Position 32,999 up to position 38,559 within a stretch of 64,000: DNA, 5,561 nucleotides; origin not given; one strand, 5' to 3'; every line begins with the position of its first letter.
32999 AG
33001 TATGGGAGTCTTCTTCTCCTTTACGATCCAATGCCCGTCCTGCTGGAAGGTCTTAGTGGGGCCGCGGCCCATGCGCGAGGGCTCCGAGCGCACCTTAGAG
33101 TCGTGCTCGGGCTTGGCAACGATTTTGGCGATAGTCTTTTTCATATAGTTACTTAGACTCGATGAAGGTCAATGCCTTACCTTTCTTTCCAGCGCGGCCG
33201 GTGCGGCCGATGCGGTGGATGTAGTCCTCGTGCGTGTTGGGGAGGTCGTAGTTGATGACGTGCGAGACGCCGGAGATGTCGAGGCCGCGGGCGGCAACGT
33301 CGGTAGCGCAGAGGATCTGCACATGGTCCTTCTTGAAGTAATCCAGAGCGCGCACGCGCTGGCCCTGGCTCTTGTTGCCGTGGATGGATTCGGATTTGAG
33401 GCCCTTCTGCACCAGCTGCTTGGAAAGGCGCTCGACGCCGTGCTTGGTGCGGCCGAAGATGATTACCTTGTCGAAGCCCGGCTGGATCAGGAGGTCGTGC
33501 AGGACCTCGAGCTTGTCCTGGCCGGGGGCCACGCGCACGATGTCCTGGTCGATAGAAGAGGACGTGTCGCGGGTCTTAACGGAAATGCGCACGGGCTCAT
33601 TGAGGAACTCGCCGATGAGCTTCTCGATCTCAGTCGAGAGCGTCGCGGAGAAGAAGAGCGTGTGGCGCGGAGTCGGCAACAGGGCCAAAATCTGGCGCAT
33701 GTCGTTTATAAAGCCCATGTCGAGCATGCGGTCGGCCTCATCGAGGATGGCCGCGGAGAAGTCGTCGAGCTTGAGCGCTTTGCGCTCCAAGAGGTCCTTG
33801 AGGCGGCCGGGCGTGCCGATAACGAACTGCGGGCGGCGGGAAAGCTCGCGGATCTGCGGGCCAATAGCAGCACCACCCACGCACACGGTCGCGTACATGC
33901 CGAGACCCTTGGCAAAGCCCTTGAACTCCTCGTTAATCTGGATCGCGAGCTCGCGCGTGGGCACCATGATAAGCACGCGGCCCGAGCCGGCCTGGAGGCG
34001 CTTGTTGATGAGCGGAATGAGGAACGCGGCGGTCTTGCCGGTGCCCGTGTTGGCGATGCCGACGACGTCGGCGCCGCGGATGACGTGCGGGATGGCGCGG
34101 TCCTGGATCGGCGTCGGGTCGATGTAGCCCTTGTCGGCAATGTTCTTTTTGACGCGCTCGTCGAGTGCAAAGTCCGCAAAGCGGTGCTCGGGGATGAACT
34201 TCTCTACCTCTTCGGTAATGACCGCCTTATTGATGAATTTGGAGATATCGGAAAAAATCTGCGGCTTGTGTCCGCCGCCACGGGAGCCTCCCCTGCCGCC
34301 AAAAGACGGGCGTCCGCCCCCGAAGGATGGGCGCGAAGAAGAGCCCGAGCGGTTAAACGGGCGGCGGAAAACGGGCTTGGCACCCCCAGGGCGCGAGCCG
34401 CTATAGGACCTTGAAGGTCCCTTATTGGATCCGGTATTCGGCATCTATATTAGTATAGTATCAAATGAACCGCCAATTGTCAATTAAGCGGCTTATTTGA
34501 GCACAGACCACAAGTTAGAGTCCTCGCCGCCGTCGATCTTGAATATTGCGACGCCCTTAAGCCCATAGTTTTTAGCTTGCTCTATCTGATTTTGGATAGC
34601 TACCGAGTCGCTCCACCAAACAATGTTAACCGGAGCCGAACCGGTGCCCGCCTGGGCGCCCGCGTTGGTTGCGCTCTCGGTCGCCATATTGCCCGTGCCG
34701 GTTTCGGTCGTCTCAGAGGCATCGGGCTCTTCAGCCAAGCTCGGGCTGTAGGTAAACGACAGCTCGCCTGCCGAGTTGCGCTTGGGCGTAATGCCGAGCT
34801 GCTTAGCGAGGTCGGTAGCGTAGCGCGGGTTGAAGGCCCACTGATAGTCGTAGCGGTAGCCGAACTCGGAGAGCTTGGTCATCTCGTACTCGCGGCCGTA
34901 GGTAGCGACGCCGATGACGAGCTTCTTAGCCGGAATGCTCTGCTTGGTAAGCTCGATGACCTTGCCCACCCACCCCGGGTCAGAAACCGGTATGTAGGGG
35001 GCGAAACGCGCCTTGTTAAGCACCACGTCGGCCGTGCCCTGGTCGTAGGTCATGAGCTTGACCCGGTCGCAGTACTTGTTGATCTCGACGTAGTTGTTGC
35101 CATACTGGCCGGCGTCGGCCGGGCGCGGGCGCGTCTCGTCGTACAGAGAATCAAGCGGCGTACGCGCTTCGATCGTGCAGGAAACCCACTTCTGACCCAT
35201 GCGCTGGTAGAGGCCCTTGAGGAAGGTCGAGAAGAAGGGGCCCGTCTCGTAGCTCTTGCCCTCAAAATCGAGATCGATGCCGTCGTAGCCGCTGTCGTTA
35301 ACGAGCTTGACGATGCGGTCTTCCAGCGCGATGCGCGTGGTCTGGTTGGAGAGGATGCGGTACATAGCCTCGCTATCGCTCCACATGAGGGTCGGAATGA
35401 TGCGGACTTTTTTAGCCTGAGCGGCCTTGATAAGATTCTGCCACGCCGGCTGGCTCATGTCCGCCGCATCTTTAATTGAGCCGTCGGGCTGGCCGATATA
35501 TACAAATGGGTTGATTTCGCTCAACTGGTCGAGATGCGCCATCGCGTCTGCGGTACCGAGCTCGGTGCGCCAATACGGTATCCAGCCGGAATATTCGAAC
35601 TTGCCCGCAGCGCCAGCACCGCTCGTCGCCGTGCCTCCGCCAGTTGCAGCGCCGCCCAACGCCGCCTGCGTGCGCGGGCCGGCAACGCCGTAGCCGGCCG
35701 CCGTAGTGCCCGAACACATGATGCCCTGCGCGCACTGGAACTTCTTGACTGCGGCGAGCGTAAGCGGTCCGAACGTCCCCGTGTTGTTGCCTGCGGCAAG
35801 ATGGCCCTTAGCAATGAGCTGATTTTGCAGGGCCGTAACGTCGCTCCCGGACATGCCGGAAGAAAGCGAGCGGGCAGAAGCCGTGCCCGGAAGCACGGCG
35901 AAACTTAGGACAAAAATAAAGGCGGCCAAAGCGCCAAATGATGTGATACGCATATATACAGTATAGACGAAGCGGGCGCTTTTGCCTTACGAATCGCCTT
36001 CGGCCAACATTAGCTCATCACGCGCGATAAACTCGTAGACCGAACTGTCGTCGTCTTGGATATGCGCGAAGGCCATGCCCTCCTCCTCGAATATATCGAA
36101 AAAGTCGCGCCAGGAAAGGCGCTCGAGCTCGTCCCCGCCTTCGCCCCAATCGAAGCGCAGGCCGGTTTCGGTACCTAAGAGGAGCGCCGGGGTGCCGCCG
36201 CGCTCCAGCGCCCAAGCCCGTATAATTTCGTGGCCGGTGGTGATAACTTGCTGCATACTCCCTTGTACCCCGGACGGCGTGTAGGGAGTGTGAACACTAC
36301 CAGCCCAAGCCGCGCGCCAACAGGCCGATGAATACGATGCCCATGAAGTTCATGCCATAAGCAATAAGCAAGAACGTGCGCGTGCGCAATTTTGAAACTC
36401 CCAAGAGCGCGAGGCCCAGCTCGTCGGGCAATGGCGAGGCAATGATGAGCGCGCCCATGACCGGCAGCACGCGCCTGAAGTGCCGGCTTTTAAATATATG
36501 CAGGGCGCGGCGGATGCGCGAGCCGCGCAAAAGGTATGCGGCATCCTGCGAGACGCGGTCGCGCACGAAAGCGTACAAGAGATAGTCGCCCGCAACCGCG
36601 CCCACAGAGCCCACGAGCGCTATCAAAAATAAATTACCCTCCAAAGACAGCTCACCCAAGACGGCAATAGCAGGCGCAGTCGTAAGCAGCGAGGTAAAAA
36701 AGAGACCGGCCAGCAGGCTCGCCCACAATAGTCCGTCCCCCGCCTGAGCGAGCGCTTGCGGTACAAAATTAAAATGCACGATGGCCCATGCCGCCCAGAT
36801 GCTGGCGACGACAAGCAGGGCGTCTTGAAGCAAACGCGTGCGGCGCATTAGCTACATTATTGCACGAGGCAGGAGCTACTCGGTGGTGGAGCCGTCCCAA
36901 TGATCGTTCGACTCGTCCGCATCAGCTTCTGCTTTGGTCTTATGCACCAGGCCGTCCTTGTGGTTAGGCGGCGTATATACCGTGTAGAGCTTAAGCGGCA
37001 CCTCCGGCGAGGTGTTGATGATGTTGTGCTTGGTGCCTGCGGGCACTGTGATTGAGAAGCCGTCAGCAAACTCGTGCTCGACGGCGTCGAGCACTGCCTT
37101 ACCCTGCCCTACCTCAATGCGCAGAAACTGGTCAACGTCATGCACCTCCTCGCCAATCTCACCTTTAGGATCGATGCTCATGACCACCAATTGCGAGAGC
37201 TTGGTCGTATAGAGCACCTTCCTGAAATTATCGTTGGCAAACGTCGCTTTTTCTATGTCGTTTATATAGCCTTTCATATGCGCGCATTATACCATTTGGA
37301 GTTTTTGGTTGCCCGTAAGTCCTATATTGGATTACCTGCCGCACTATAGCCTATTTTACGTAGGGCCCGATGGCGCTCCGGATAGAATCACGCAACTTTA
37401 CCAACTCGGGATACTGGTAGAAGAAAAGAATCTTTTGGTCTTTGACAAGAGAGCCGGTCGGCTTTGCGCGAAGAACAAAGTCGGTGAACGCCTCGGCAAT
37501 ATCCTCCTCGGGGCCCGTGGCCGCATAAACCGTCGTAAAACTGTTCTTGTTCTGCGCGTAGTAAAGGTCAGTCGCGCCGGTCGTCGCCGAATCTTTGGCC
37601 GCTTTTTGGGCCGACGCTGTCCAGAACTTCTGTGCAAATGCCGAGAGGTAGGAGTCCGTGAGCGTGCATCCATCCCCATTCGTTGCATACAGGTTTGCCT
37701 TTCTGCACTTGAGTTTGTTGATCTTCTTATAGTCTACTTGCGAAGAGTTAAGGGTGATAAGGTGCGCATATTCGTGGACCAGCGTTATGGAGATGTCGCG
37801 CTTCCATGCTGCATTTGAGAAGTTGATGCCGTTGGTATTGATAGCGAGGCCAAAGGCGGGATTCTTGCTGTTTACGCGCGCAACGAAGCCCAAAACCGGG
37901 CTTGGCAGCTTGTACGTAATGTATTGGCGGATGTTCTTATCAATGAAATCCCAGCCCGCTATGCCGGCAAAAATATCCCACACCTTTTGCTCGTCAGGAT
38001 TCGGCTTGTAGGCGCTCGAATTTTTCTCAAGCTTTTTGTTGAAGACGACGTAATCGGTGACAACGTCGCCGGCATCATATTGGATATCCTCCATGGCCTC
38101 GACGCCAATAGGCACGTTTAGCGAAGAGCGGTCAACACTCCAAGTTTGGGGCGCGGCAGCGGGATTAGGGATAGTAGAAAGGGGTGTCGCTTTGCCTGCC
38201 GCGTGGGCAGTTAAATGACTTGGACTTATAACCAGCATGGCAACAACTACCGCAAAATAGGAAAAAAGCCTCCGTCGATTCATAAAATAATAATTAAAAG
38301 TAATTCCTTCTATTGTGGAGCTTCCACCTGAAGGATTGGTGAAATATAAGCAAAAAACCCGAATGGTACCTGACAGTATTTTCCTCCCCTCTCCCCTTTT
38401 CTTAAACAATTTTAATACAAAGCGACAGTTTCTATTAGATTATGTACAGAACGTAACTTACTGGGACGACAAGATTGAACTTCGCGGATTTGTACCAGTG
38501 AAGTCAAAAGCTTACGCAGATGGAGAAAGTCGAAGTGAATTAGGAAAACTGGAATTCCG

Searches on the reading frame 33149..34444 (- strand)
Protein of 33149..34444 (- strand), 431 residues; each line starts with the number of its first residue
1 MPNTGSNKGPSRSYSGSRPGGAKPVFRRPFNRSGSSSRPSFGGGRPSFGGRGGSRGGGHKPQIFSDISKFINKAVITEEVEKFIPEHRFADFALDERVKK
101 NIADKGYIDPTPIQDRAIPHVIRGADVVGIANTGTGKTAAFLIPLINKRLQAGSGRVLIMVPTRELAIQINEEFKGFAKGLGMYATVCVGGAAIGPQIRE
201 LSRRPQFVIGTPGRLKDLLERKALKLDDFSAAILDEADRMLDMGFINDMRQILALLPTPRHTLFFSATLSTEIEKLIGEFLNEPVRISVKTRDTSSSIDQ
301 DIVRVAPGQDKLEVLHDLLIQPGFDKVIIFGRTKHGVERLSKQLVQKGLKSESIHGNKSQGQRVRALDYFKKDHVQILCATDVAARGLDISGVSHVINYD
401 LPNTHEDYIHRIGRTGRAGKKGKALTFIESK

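Call 19: search_protein_families(library=pfam, proteins=[window:33149-34444:-], max_evalue=0.001)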
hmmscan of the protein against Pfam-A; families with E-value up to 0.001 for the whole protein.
window:33149-34444:- (431 aa): 3 families
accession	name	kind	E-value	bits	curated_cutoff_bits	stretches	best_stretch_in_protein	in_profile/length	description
PF00270.35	DEAD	-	1.8e-46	158.4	26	1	111-275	1-166/167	DEAD/DEAH box helicase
PF00271.37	Helicase_C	-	1.7e-31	109.1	23.5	1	310-419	1-110/110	Helicase conserved C-terminal domain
PF04851.21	ResIII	-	1e-08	35.7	22.5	1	127-269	26-162/164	Type III restriction enzyme, res subunit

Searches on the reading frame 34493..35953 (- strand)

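Call 19: search_protein_families(library=pfam, proteins=[window:34493-35953:-], max_evalue=0.001)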
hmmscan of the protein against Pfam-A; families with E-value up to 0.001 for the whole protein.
window:34493-35953:- (486 aa): 2 families
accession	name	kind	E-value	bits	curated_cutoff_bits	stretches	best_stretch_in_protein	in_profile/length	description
PF00704.34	Glyco_hydro_18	-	1e-21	78.4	29.6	1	158-474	38-315/317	Glycosyl hydrolases family 18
PF01471.23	PG_binding_1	-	2.8e-09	37.5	23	1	35-79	1-44/57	Putative peptidoglycan binding domain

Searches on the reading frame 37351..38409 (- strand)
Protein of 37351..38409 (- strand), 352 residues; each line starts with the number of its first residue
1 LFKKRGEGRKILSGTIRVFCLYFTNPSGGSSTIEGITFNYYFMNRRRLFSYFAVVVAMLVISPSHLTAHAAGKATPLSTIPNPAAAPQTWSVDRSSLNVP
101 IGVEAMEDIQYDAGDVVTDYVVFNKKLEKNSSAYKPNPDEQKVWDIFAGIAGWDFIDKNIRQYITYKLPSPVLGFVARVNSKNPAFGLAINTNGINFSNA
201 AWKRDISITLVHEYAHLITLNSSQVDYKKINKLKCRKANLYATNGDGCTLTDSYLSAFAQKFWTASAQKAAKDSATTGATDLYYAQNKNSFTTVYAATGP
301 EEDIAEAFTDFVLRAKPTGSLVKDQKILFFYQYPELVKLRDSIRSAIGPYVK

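Call 7: search_protein_families(library=pfam, proteins=[window:37351-38409:-], max_evalue=0.01)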
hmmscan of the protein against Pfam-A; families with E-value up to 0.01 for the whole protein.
window:37351-38409:- (352 aa): 1 family
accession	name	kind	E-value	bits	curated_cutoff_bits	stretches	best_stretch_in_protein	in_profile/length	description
PF15890.11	Peptidase_Mx1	-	0.0043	16.9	25.6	1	201-312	119-193/240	Putative zinc-binding metallo-peptidase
